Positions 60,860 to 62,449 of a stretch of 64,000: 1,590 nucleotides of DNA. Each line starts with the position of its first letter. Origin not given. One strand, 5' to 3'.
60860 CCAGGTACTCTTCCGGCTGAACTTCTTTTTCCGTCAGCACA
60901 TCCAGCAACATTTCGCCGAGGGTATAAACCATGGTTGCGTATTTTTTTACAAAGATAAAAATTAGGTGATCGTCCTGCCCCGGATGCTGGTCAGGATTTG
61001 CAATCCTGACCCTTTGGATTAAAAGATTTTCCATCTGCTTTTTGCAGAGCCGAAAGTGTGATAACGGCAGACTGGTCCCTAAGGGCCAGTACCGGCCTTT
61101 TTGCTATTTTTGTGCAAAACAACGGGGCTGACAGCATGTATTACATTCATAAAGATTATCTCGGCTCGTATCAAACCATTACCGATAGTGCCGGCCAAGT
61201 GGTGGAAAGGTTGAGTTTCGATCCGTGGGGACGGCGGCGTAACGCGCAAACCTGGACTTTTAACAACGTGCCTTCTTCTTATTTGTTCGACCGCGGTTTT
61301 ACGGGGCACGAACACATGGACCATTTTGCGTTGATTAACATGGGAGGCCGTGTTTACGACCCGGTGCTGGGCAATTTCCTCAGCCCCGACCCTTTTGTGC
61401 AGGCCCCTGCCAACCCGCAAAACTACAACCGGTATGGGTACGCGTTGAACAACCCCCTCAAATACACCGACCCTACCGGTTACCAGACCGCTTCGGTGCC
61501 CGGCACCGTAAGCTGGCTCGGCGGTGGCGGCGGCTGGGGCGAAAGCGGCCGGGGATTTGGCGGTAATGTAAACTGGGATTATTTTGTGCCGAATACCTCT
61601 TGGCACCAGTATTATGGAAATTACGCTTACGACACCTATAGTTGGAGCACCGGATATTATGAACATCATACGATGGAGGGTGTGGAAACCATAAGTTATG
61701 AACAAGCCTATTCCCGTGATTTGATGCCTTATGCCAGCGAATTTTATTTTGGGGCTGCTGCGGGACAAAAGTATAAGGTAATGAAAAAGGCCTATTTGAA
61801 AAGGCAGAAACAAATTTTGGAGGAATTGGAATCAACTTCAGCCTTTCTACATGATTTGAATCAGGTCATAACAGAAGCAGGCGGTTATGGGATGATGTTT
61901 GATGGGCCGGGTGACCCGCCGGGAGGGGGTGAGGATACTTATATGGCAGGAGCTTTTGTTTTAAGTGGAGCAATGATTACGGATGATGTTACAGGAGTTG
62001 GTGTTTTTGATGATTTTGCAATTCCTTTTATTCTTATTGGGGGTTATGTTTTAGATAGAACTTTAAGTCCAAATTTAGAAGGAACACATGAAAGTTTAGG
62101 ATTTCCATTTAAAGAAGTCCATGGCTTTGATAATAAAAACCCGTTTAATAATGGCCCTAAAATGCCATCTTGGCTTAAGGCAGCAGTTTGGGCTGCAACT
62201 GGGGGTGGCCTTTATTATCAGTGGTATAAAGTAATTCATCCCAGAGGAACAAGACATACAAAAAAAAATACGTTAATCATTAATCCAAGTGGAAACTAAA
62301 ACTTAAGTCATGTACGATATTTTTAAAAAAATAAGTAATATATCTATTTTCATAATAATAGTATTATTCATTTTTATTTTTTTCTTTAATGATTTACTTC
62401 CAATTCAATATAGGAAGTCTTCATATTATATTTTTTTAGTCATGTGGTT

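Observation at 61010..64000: Headless Rhs locus: two orphan toxin cassettes with mini membrane ORFs but no Rhs shell gene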

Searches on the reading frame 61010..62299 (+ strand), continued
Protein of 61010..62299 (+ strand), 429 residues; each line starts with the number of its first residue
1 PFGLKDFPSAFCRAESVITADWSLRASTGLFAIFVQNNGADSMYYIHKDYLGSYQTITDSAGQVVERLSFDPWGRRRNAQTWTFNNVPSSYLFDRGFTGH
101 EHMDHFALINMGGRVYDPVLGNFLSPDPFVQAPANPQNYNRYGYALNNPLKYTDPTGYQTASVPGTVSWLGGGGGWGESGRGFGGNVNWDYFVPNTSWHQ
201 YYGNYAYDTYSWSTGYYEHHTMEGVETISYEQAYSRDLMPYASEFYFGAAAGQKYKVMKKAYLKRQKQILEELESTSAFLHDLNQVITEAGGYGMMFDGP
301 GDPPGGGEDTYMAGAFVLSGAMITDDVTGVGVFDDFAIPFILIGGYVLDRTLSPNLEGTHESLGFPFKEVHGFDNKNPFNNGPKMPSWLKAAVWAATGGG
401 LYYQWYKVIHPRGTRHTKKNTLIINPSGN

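Call 93: search_protein_families(library=pfam, proteins=[L076:1648-2319:+, P0002], max_evalue=0.01)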
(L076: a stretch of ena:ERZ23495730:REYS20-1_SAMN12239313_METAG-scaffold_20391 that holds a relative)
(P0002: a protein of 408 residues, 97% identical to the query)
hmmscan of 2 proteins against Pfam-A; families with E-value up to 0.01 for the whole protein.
L076:1648-2319:+ (224 aa): 0 families

P0002 (408 aa): 0 families

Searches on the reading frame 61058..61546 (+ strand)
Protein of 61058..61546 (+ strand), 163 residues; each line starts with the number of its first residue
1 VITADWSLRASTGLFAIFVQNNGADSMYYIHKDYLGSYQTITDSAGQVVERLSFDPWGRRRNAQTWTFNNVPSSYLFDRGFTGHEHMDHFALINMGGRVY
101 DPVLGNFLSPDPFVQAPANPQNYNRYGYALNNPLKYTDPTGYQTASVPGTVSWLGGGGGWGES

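Call 26: find_related_loci(query=window:61058-61546:+, collection=genome_contigs, flank=10000)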
Query window:61058-61546:+ (163 aa) in genome_contigs; peptide patterns used: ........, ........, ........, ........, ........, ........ (x = any residue, [..] = any of these).
177 stretches matched a pattern; 77 encode a relative of the query (tblastn E <= 1e-3); 72 distinct loci.
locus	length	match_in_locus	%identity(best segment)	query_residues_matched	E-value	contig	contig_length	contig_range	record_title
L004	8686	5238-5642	66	8-141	9e-61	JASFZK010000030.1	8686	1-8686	MAG: Bacteroidota bacterium isolate MAY_MAG_00023 ALL_000000009459, whole genome shotgun sequence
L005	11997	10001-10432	62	8-151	3e-60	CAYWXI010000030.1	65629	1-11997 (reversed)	MAG TPA_asm: uncultured Bacteroidales bacterium isolate SRP167671_co1_176 genome assembly, contig: NODE_447_length_65629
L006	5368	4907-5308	67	8-142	2e-59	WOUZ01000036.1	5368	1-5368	MAG: Bacteroidetes bacterium isolate X2_MetaBAT.6 scaffold_2494, whole genome shotgun sequence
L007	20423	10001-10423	62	8-142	1e-57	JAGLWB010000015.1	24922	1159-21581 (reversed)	MAG: Bacteroidales bacterium isolate RS_12_1 ZL285.bin.1.fa_15, whole genome shotgun sequence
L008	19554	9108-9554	56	8-157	3e-57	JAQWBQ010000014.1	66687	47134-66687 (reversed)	MAG: Bacteroidales bacterium isolate STF2_223 NODE_748_length_66687_cov_7.040009_Sandtown_F2, whole genome shotgun seque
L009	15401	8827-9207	65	16-141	3e-56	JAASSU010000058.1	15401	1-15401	MAG: Bacteroidetes bacterium isolate KhS_metabat.24 KhS_C1440, whole genome shotgun sequence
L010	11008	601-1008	59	8-142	3e-54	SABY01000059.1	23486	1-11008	MAG: Clostridia bacterium isolate INTA.CYC.150 contig-100_1682, whole genome shotgun sequence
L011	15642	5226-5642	63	13-144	8e-54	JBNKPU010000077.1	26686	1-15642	MAG: Bacteroidales bacterium isolate G1.bin.32.orig k141_409681, whole genome shotgun sequence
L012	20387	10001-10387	60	13-141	4e-51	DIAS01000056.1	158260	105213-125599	MAG TPA_asm: Bacteroidales bacterium UBA5072 UBA5072_contig_8616, whole genome shotgun sequence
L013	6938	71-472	60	10-142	3e-50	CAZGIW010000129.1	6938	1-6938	MAG TPA_asm: uncultured Bacteroidales bacterium isolate SRP241326_co1_354 genome assembly, contig: NODE_13379_length_693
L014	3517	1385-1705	70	35-142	3e-48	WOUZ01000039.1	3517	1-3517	MAG: Bacteroidetes bacterium isolate X2_MetaBAT.6 scaffold_4601, whole genome shotgun sequence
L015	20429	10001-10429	55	2-144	2e-48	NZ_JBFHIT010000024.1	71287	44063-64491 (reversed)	MAG: Mangrovibacterium sp. isolate Mix_sand07.2021.05.G.46 k141_1229400_length_71287_cov_18.5612, whole genome shotgun s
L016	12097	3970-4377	57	8-142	6e-48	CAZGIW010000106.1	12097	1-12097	MAG TPA_asm: uncultured Bacteroidales bacterium isolate SRP241326_co1_354 genome assembly, contig: NODE_7181_length_1209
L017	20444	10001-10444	50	8-157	4e-47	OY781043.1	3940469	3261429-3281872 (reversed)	MAG: Bacteroidales bacterium isolate 41a8a640-8181-446c-a524-684717726101 genome assembly, chromosome: 1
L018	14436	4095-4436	60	26-141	9e-44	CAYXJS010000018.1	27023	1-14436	MAG TPA_asm: uncultured Bacteroidales bacterium isolate SRP332253_co1_116 genome assembly, contig: NODE_2634_length_2702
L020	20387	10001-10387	55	12-141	9e-44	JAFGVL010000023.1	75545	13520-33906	MAG: Paludibacteraceae bacterium isolate ZodW_Metabat.166 k87_2131982, whole genome shotgun sequence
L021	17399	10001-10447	50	8-146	2e-43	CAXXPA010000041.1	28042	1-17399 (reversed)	MAG: Bacteroidales bacterium isolate 7230157a-bac2-44d2-b64d-f02b708be741 genome assembly, contig: contig_41, whole geno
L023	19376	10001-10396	51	18-143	4e-43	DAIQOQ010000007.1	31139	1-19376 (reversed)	MAG TPA_asm: Paludibacter sp. isolate CTOTU11292 NODE_170_length_31139_cov_31.839435, whole genome shotgun sequence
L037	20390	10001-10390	49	8-141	9e-38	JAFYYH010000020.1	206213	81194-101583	MAG: Bacteroidaceae bacterium isolate RGIG7532 Water_buffalos_Omasum-1__c544411, whole genome shotgun sequence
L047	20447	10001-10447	46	3-154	2e-35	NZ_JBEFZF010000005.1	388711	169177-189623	Spongiivirga sp. MCCC 1A20706 NODE_5_length_388711_cov_37.369984_cov_37.369984, whole genome shotgun sequence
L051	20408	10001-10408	46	29-155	3e-34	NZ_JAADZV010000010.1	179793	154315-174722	Flavobacterium limi strain THG-AG6.4 NODE_10_length_179793_cov_175.189582, whole genome shotgun sequence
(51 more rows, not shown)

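Call 62: search_solved_structures(query=window:61058-61546:+, max_evalue=0.01, show_alignments=2)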
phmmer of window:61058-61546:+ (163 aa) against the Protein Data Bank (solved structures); distinct sequences matched with E-value up to 0.01: 17.
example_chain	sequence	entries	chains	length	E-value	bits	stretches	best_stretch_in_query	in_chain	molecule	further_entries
8fjp_A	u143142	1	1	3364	4.5e-06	30.4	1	14-143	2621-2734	salivary gland surface protein 1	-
8h8a_A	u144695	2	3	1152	6.1e-06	30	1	17-142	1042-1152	Putative Rhs-family protein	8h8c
9pt5_A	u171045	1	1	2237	6.9e-06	29.8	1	26-142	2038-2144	Teneurin-like protein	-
9ifo_A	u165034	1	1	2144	1.9e-05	28.4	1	26-141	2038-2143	Teneurin-Like Protein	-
6suf_F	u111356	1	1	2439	2.9e-05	27.8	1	26-143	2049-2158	TcdB2,TccC3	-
6h6e_F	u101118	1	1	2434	3e-05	27.7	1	26-143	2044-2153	TcdB2,TccC3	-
8h8b_A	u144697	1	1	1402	3.7e-05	27.4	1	17-142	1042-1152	Putative Rhs-family protein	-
6sup_A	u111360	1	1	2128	6.1e-05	26.7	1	26-143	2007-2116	TcdB2,TccC3,Cell division control protein 42 homolog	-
6suq_A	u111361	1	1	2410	8.6e-05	26.2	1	26-142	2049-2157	TcdB2,TccC3,Genome polyprotein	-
9on3_A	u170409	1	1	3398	0.00013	25.7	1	17-142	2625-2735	SGS4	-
6h6g_A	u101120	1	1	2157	0.00014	25.6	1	26-141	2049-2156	TcdB2,TccC3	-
4o9x_A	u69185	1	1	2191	0.00014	25.5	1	26-141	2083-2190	TcdB2, TccC3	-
6sue_F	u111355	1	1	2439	0.00021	25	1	26-143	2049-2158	TcdB2,TccC3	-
6h6f_F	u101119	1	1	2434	0.00022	24.9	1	26-143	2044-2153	TcdB2,TccC3,TccC3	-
6l7i_G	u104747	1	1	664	0.0027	21.4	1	26-141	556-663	TccC2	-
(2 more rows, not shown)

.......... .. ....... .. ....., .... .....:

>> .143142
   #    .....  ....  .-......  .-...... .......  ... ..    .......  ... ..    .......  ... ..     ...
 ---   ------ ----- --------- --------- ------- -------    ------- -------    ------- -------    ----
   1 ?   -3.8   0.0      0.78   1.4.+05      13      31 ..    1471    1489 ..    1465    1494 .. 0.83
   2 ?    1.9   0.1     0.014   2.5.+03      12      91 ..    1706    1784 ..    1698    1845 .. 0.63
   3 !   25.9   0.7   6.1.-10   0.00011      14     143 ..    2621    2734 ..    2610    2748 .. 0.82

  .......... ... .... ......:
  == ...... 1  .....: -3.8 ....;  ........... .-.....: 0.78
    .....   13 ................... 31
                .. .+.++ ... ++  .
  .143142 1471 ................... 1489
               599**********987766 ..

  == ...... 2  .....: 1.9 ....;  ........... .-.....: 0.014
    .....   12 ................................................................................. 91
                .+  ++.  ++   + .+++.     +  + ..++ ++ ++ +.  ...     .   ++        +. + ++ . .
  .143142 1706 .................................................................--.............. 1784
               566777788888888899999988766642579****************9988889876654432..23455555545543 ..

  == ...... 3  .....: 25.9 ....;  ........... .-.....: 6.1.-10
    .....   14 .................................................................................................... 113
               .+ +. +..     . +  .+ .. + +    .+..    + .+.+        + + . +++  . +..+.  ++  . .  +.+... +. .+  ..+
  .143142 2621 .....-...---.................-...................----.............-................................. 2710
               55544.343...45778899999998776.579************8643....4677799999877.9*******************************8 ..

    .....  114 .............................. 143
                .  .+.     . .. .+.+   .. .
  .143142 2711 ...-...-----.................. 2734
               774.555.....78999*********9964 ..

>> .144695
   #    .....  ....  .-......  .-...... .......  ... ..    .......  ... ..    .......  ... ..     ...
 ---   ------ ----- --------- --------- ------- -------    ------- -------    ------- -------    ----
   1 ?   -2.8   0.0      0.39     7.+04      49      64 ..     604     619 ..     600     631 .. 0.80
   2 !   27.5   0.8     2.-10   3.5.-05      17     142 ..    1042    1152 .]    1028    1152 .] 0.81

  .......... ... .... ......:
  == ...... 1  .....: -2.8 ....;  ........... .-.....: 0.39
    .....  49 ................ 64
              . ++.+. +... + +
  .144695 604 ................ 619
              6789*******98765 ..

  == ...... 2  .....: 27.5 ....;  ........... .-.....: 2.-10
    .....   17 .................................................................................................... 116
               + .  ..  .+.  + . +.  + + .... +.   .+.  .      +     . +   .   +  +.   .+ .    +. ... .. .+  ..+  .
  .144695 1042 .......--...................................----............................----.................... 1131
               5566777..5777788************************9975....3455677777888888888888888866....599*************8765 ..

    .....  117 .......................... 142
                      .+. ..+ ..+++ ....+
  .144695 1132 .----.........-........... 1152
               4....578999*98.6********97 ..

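Call 96: search_protein_families(library=pfam, proteins=[L021:4743-5201:+, L037:4280-4738:+, L047:4191-4667:+, L051:4266-4715:+, L023:4468-4896:+, L005:4344-4826:+, L017:4455-4871:+, L020:2986-4485:+, L012:3828-4574:+, L047:2928-4181:+], max_evalue=0.01)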
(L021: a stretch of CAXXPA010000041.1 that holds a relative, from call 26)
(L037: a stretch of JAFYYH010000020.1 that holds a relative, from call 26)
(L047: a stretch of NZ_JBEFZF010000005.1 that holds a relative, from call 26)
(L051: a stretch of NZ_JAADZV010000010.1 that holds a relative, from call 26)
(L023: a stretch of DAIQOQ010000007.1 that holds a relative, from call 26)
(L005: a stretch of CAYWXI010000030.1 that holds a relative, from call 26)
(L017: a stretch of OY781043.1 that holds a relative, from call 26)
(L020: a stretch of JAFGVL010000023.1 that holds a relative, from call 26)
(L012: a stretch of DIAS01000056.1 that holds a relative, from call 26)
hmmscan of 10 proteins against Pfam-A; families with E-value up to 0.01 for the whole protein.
L021:4743-5201:+ (153 aa): 1 family
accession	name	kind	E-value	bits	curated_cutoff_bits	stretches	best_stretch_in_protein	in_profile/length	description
PF18962.6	Por_Secre_tail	-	1.1e-09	38.8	27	1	75-144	1-67/75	Secretion system C-terminal sorting domain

L037:4280-4738:+ (153 aa): 1 family
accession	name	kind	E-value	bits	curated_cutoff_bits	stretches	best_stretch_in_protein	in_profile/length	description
PF18962.6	Por_Secre_tail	-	1.7e-13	51.1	27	1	79-151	1-74/75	Secretion system C-terminal sorting domain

L047:4191-4667:+ (159 aa): 1 family
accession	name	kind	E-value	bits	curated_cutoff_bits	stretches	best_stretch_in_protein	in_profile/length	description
PF18962.6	Por_Secre_tail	-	7.5e-10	39.4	27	1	84-144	2-62/75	Secretion system C-terminal sorting domain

L051:4266-4715:+ (150 aa): 1 family
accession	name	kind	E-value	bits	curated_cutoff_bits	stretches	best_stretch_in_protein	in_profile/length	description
PF18962.6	Por_Secre_tail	-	4.8e-11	43.2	27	1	74-140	2-67/75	Secretion system C-terminal sorting domain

L023:4468-4896:+ (143 aa): 1 family
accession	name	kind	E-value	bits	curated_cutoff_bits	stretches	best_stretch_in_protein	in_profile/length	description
PF18962.6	Por_Secre_tail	-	3e-12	47.1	27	1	69-140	1-73/75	Secretion system C-terminal sorting domain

L005:4344-4826:+ (161 aa): 1 family
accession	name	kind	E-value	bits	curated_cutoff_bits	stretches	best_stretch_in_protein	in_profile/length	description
PF18962.6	Por_Secre_tail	-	6.6e-11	42.8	27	1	87-159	1-74/75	Secretion system C-terminal sorting domain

L017:4455-4871:+ (139 aa): 2 families
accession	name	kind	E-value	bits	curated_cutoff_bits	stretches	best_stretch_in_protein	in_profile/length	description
PF18962.6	Por_Secre_tail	-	1.1e-12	48.5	27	1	61-123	1-65/75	Secretion system C-terminal sorting domain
PF11589.14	DUF3244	-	0.0093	16.4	25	0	66-124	27-87/96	Domain of unknown function (DUF3244)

L020:2986-4485:+ (500 aa): 0 families

L012:3828-4574:+ (249 aa): 0 families

L047:2928-4181:+ (418 aa): 1 family
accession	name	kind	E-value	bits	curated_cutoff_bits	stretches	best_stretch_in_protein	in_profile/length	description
PF25443.1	ANG-1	-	0.0052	17.4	28.5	1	373-412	3-42/105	ANG-1-like domain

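Call 99: search_protein_families(library=pfam, proteins=[L005:4826-11149:+, L012:4718-10963:+, L004:111-6491:+], max_evalue=0.001)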
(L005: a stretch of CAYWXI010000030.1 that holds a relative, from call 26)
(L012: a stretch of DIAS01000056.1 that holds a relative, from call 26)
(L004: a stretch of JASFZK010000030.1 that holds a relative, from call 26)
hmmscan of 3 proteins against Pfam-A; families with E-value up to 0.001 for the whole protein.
L005:4826-11149:+ (2108 aa): 5 families
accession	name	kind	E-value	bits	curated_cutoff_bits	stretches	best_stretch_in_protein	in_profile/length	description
PF05593.20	RHS_repeat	-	3.3e-25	88.3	22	1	1425-1453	2-30/38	RHS Repeat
PF13517.12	FG-GAP_3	-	2.1e-14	54.3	26.9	3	599-660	1-60/61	FG-GAP-like repeat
PF03534.18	SpvB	-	4.1e-11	43.1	22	1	126-300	4-184/287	Salmonella virulence plasmid 65kDa B protein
PF12256.14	TcdB_toxin_midN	-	3.4e-06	26.9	24.8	1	751-890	27-160/181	Insecticide toxin TcdB middle/N-terminal region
PF01839.29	FG-GAP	-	0.0001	22.5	22.1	0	754-769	5-20/37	FG-GAP repeat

L012:4718-10963:+ (2082 aa): 4 families
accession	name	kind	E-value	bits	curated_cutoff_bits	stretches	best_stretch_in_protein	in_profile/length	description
PF05593.20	RHS_repeat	-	2.4e-27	95.2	22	3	1371-1406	1-36/38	RHS Repeat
PF13517.12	FG-GAP_3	-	6.6e-19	68.7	26.9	2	574-632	1-60/61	FG-GAP-like repeat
PF01839.29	FG-GAP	-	1.7e-10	41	22.1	0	572-590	7-25/37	FG-GAP repeat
PF03534.18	SpvB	-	1.1e-06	28.5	22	0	110-160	5-54/287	Salmonella virulence plasmid 65kDa B protein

L004:111-6491:+ (2127 aa): 6 families
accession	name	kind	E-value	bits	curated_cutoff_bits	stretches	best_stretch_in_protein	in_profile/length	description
PF03534.18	SpvB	-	2.3e-16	60.3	22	1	101-268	2-184/287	Salmonella virulence plasmid 65kDa B protein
PF13517.12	FG-GAP_3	-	1.3e-15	58.1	26.9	2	638-708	1-59/61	FG-GAP-like repeat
PF01839.29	FG-GAP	-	7.3e-15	54.9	22.1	0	633-654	4-25/37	FG-GAP repeat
PF12256.14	TcdB_toxin_midN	-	4.4e-13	49.4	24.8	1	757-888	30-163/181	Insecticide toxin TcdB middle/N-terminal region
PF05593.20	RHS_repeat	-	9.5e-10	39.1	22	0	1130-1164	1-35/38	RHS Repeat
PF20041.5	DUF6443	-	4.2e-05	24.2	27.8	1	1194-1308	20-122/137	Domain of unknown function (DUF6443)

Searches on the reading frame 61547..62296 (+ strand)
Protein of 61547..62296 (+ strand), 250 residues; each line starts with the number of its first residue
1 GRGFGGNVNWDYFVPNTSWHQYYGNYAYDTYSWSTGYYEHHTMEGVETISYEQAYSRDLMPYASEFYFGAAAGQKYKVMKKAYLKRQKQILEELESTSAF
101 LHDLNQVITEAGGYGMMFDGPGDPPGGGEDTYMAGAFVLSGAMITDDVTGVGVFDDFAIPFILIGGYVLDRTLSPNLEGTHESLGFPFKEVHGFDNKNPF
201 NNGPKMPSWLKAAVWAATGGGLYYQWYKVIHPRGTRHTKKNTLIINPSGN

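Call 60: search_solved_structures(query=window:61547-62296:+, max_evalue=1)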
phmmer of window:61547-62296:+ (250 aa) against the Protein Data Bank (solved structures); distinct sequences matched with E-value up to 1: 13.
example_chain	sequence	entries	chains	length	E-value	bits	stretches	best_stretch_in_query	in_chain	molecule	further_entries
3slo_A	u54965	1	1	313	0.0021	20.7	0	87-158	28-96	Serine protease espP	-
3slt_A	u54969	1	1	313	0.0033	20.1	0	87-158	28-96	Serine protease espP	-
8bo2_P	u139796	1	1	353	0.0037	19.9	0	87-158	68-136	Serine protease EspP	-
7ye6_P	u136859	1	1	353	0.0037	19.9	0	87-158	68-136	Serine protease EspP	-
8bnz_P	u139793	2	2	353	0.0037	19.9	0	87-158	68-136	Serine protease EspP | EspP epsilon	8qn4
8q0g_P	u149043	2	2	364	0.0038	19.9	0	87-158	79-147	Serine protease EspP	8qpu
3slj_A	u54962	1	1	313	0.0044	19.7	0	88-158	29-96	Serine protease espP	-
7ye4_P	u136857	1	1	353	0.0074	19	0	87-158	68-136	Serine protease EspP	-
8spr_F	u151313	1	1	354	0.0078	18.9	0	87-158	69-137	Serine protease EspP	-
7rj5_G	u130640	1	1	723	0.024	17.3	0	87-158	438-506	Maltodextrin-binding protein,Autotransporter outer membrane beta-barrel domain-containing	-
10zk_A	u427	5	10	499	0.027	17.1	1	107-201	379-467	Nitrogenase protein alpha chain | Nitrogenase MoFe protein alpha subunit NifD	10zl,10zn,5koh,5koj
7tsz_P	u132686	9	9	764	0.033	16.8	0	87-158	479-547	Maltose/maltodextrin-binding periplasmic protein,Serine protease EspP chimera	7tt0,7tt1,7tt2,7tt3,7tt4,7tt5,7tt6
8qp5_P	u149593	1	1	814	0.04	16.5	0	87-158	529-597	Chaperone SurA,Serine protease EspP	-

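Call 77: search_protein_representatives(protein=window:61547-62296:+)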
Query: 250 residues. Proteins with E-value up to 0.001 (for the whole library): 28; up to 1e-10: 9; up to 1e-30: 3. The best 28 are listed.
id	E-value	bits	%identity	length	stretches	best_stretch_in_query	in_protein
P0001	3.7e-165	564.3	96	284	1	1-250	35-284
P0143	1.6e-63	231.1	74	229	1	1-138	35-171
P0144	2.8e-50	187.6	67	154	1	124-250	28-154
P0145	1.3e-22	96.9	53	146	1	119-228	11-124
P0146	3.0e-17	79.3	46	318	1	128-242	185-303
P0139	4.6e-17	78.7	60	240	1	1-65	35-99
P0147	5.3e-13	65.4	41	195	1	123-229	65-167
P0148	1.5e-11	60.6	34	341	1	124-240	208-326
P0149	5.1e-11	58.9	35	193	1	129-242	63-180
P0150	1.4e-10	57.4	40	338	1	103-245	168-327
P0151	7.8e-08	48.4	41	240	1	129-223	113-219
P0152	1.6e-07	47.5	39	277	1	128-224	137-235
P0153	2.3e-07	46.9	39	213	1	131-228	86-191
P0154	3.6e-07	46.3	50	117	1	119-177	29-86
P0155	2.8e-06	43.3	47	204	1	124-176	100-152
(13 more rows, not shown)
